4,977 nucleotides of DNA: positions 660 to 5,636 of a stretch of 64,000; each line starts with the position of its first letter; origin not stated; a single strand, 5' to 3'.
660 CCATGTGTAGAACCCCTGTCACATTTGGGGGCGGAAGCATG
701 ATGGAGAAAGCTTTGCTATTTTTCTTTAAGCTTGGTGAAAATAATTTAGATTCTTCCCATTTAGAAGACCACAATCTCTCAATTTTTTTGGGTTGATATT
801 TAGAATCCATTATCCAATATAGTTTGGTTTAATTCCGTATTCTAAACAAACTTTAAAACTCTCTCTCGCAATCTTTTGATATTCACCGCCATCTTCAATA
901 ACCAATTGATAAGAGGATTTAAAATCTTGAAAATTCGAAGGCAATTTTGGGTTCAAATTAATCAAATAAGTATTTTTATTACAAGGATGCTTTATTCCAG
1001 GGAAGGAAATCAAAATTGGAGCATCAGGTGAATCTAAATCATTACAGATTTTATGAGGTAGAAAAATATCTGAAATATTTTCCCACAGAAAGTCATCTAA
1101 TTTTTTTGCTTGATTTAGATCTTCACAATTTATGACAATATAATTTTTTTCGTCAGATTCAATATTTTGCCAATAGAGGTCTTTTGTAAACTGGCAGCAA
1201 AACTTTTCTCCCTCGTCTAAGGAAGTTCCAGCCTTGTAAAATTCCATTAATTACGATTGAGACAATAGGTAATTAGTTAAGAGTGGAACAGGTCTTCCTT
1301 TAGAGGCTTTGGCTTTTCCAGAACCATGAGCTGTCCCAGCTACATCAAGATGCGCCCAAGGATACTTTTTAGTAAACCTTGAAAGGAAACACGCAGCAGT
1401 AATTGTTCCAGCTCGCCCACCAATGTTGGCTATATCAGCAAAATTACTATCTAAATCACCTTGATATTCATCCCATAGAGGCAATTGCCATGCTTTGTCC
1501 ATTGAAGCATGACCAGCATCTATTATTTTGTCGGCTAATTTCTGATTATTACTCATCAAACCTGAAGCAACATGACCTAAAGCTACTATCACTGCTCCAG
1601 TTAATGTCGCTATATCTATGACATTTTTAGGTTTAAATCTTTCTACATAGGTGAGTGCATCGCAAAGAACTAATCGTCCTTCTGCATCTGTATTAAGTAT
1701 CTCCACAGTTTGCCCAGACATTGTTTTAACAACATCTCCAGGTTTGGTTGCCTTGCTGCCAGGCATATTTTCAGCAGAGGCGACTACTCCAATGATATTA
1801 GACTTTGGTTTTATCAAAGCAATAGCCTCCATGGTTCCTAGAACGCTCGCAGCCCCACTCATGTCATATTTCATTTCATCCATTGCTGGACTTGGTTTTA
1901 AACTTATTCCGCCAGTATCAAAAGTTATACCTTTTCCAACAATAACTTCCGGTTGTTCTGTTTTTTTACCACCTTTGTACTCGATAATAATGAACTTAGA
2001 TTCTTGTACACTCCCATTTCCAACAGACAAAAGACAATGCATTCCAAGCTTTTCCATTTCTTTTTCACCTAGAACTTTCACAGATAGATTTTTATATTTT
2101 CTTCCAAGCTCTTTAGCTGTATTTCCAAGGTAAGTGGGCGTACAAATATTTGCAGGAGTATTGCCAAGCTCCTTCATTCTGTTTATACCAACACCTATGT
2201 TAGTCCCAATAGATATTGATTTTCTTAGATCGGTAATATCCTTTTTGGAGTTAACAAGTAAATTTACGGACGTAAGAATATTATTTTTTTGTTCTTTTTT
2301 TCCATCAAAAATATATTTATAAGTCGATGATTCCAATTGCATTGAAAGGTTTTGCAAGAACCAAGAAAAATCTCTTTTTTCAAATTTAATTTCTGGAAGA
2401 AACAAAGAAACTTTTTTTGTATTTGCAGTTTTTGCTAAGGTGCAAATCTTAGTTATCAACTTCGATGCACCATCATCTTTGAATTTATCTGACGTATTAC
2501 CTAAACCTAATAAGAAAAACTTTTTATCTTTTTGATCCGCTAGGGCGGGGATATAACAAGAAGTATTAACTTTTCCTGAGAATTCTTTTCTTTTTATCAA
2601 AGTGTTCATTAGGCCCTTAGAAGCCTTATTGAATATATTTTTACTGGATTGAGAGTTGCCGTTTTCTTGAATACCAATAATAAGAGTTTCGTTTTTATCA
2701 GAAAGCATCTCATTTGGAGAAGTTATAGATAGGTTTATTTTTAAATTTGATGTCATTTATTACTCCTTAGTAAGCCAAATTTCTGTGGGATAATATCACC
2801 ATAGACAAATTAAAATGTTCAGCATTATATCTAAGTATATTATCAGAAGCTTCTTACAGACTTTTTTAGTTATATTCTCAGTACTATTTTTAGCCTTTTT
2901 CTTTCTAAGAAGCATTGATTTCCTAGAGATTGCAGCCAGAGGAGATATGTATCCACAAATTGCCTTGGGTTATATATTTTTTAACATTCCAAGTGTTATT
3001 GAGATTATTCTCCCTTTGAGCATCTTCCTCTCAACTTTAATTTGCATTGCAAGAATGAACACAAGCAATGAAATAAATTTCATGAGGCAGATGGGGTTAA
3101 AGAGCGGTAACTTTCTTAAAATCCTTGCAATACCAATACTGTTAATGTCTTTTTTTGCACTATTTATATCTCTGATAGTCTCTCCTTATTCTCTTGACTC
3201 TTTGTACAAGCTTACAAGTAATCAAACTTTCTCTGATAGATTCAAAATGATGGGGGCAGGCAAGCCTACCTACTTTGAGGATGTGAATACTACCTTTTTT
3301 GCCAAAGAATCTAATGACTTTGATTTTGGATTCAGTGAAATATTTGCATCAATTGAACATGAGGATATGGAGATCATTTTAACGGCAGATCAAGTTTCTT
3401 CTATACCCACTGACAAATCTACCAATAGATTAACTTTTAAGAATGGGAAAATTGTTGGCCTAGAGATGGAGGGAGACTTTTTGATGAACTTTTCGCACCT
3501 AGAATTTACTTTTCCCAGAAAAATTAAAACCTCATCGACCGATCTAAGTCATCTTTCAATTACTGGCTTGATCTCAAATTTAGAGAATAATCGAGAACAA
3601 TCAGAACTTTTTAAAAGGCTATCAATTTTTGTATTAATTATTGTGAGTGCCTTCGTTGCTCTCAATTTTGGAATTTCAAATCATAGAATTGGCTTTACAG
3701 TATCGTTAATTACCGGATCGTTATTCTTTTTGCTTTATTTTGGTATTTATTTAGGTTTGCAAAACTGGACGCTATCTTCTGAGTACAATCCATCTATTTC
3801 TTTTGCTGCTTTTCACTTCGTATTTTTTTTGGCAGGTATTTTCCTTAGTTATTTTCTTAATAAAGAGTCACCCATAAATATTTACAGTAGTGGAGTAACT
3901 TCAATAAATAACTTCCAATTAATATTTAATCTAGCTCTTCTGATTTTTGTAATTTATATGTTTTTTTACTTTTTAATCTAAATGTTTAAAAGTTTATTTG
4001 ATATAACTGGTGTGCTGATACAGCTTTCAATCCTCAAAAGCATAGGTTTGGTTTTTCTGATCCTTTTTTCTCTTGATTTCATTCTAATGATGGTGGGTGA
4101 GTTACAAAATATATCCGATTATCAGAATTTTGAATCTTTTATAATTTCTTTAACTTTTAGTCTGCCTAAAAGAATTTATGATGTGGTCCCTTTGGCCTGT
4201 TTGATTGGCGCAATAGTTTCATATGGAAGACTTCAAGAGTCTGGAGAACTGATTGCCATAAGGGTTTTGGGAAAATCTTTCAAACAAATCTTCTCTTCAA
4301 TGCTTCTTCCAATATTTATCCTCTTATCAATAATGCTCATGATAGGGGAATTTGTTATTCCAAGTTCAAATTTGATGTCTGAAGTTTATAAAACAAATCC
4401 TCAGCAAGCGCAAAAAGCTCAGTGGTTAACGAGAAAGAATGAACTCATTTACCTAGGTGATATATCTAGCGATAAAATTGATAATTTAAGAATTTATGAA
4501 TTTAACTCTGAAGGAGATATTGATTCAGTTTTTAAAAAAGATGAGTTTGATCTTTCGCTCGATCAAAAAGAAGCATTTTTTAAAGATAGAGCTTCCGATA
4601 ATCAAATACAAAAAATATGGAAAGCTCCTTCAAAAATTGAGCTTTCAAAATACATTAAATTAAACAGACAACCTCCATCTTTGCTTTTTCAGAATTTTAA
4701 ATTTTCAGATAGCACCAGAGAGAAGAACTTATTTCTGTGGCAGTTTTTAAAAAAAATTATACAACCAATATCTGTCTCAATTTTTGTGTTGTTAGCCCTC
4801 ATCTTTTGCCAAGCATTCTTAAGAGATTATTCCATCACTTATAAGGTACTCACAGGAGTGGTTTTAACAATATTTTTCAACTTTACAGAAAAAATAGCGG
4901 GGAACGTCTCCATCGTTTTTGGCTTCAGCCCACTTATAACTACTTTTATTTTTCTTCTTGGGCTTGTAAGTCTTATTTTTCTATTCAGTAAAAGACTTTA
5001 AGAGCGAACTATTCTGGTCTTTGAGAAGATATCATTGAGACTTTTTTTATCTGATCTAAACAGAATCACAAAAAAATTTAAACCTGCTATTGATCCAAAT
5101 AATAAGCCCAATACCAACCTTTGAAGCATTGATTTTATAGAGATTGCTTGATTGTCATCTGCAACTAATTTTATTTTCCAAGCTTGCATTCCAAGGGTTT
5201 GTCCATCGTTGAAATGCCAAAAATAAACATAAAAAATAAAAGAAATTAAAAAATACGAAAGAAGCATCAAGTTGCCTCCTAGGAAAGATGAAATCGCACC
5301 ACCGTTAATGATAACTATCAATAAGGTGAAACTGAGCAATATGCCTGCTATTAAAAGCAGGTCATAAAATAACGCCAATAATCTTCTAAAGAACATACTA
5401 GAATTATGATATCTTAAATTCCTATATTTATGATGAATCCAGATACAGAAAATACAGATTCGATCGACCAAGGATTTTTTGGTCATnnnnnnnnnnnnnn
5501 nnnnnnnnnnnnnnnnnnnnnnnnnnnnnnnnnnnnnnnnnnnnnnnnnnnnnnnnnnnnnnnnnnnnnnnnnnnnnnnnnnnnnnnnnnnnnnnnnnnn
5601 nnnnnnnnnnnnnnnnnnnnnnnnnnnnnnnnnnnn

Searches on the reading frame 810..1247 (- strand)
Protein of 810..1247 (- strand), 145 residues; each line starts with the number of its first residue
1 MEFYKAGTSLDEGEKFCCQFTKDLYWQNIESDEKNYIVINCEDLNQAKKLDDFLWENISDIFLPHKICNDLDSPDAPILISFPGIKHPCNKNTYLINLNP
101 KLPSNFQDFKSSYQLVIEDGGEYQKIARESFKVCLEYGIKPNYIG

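Call 10: search_protein_families(library=ncbifam, proteins=[window:810-1247:-], max_evalue=0.000001)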
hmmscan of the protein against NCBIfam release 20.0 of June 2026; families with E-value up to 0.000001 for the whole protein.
window:810-1247:- (145 aa): 4 families
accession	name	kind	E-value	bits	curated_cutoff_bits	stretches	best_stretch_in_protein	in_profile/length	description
NF004345.0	PRK05728.1-1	equivalog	4.7e-09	36.2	281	1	35-133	37-133/147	DNA polymerase III subunit chi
NF004346.0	PRK05728.1-2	equivalog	3.6e-07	30.7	234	1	32-98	31-96/141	DNA polymerase III subunit chi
NF004348.0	PRK05728.1-5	equivalog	3.6e-07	30.5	178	1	38-137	31-127/138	DNA polymerase III subunit chi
NF004347.0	PRK05728.1-4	equivalog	3.9e-07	30.3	132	1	35-143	30-137/150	DNA polymerase III subunit chi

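Call 84: find_encoding_contigs(protein=window:810-1247:-, flank=10000, max_places=1)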
Protein window:810-1247:- (145 aa): 25 contigs read that carry it; 1 place shown.
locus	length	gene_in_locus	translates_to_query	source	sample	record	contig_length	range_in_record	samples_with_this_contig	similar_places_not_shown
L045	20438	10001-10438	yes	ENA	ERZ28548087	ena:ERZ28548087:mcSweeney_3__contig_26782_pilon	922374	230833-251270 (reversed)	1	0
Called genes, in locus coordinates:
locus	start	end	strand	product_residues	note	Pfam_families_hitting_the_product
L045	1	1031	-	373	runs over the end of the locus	PF00988:CPSase_sm_chain, PF07722:Peptidase_C26 (faint), PF00117:GATase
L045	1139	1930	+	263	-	PF00557:Peptidase_M24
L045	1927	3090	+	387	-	PF00155:Aminotran_1_2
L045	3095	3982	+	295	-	PF14790:THDPS_N (weak), PF14789:THDPS_M, PF14602:Hexapep_2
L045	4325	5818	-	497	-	PF07690:MFS_1, PF00854:PTR2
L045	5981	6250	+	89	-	PF06271:RDD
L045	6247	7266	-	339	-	PF03739:LptF_LptG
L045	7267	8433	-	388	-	PF03739:LptF_LptG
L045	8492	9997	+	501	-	PF02789:Peptidase_M17_N, PF00883:Peptidase_M17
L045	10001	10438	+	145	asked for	PF04364:DNA_pol3_chi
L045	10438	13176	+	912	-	PF00133:tRNA-synt_1, PF09334:tRNA-synt_1g, PF13603:tRNA-synt_1_2 (weak), PF09334:tRNA-synt_1g (weak), PF08264:Anticodon_1, PF10458:Val_tRNA-synt_C (weak)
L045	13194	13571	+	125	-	PF00313:CSD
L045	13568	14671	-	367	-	PF13795:HupE_UreJ_2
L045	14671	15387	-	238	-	PF13624:SurA_N_3 (faint)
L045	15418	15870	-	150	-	PF13673:Acetyltransf_10, PF00583:Acetyltransf_1 (weak)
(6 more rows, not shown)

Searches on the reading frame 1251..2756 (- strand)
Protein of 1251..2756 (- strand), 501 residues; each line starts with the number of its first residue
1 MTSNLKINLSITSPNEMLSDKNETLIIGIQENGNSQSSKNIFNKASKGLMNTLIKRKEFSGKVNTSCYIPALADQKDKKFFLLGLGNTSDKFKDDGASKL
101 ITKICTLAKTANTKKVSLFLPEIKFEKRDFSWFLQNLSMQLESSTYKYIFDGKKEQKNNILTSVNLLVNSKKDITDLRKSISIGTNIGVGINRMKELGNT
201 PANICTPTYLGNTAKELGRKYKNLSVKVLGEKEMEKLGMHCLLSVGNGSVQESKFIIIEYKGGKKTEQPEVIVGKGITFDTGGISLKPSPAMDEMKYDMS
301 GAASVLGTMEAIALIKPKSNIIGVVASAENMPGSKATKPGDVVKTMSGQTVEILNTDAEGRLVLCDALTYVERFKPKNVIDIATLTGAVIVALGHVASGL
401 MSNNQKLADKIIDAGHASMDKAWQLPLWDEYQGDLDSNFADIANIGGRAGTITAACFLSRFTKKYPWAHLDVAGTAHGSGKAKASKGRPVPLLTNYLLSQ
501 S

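Call 10: search_protein_families(library=ncbifam, proteins=[window:1251-2756:-], max_evalue=0.000001)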
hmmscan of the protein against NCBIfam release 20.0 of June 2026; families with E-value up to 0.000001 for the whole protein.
window:1251-2756:- (501 aa): 13 families
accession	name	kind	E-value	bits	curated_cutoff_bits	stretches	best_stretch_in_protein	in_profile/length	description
NF002074.0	PRK00913.1-4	equivalog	8.3e-193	641.7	415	1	17-500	10-493/496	leucyl aminopeptidase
NF002072.0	PRK00913.1-1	equivalog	2e-157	524.8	826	1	22-500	15-495/502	leucyl aminopeptidase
NF002077.0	PRK00913.2-4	equivalog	1.2e-135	453.4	471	1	16-483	11-477/501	leucyl aminopeptidase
NF002075.0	PRK00913.2-2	equivalog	8.8e-131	437.2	468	1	8-481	5-476/502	leucyl aminopeptidase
NF002083.0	PRK00913.3-5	equivalog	5.7e-127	424.6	468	1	19-482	12-468/492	leucyl aminopeptidase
NF002073.0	PRK00913.1-2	equivalog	1.7e-123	413.1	432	1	18-483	16-479/505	leucyl aminopeptidase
NF002076.0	PRK00913.2-3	equivalog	9.9e-111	371.2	491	1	17-497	10-490/494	leucyl aminopeptidase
NF002082.0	PRK00913.3-4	equivalog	1.6e-109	367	552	1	23-497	16-500/504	leucyl aminopeptidase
NF002078.0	PRK00913.2-5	equivalog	9.1e-90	301.6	622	1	57-477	49-470/500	leucyl aminopeptidase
NF002080.0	PRK00913.3-2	equivalog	3.9e-84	283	475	1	162-480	109-427/447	leucyl aminopeptidase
NF002081.0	PRK00913.3-3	equivalog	5.4e-84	282.7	485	1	53-477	37-454/485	leucyl aminopeptidase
NF003450.0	PRK05015.1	equivalog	1.4e-66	225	437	1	194-487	110-412/429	aminopeptidase PepB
NF002079.0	PRK00913.3-1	equivalog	1.2e-55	189.1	1013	1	189-477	172-465/496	leucyl aminopeptidase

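Call 83: find_encoding_contigs(protein=window:1251-2756:-, flank=10000, max_places=2)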
Protein window:1251-2756:- (501 aa): no gene with exactly this product is on record in the collection.

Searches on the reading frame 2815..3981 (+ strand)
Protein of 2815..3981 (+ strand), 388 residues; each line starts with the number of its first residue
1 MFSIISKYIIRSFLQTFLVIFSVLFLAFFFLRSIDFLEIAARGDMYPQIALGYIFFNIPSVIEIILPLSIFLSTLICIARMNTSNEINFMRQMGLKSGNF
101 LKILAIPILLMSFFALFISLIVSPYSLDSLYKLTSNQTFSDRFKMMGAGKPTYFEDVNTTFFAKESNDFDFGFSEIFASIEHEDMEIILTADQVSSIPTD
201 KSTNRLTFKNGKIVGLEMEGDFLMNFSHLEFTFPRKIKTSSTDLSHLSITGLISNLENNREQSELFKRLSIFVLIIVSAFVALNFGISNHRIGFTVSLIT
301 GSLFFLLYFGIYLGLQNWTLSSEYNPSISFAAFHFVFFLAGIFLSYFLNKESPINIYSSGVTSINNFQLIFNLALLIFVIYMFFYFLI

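Call 10: search_protein_families(library=ncbifam, proteins=[window:2815-3981:+], max_evalue=0.000001)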
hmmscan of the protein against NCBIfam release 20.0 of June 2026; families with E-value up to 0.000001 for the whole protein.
window:2815-3981:+ (388 aa): 2 families
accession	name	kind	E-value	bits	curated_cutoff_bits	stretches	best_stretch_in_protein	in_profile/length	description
TIGR04407.1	LptF_YjgP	equivalog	6.9e-48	163.1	230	1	4-346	1-346/347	LPS export ABC transporter permease LptF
TIGR04408.1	LptG_lptG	equivalog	2.4e-19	69.2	240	1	4-344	1-347/351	LPS export ABC transporter permease LptG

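Call 69: search_protein_families(library=pfam, proteins=[window:2815-3981:+], max_evalue=1)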
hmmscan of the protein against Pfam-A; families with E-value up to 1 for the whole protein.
window:2815-3981:+ (388 aa): 1 family
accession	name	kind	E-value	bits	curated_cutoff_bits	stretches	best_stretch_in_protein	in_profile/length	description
PF03739.19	LptF_LptG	-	4.8e-42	144.7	27.9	1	7-345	1-351/353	Lipopolysaccharide export system permease LptF/LptG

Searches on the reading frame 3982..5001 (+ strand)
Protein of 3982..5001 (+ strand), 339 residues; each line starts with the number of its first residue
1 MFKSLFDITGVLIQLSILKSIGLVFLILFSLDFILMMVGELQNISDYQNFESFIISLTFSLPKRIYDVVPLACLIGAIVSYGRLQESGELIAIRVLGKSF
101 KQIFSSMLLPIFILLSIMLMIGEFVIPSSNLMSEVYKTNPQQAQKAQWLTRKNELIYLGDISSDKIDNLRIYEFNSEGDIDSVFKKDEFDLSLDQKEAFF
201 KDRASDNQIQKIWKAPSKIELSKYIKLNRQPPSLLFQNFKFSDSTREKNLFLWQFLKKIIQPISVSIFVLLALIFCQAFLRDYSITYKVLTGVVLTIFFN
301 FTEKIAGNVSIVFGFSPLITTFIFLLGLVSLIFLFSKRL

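Call 10: search_protein_families(library=ncbifam, proteins=[window:3982-5001:+], max_evalue=0.000001)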
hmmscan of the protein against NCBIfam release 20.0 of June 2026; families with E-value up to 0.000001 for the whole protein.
window:3982-5001:+ (339 aa): 2 families
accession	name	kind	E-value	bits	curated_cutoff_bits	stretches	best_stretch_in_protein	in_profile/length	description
TIGR04408.1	LptG_lptG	equivalog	1.6e-44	152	240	1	13-334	6-347/351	LPS export ABC transporter permease LptG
TIGR04407.1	LptF_YjgP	equivalog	2.1e-15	56.3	230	1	17-150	10-144/347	LPS export ABC transporter permease LptF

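Call 69: search_protein_families(library=pfam, proteins=[window:3982-5001:+], max_evalue=1)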
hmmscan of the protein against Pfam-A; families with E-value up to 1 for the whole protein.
window:3982-5001:+ (339 aa): 1 family
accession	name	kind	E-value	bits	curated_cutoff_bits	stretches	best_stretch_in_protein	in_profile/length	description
PF03739.19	LptF_LptG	-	2.9e-34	119.1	27.9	1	17-334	7-350/353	Lipopolysaccharide export system permease LptF/LptG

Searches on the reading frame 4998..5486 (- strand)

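Call 10: search_protein_families(library=ncbifam, proteins=[window:4998-5486:-], max_evalue=0.000001)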
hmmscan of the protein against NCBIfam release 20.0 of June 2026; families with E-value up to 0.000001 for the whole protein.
window:4998-5486:- (162 aa): 0 families

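Call 69: search_protein_families(library=pfam, proteins=[window:4998-5486:-], max_evalue=1)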
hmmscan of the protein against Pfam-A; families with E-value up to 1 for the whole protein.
window:4998-5486:- (162 aa): 1 family
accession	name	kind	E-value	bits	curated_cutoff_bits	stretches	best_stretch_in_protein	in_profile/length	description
PF06271.18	RDD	-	1.8e-19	70.9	24.1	1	32-155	4-136/137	RDD family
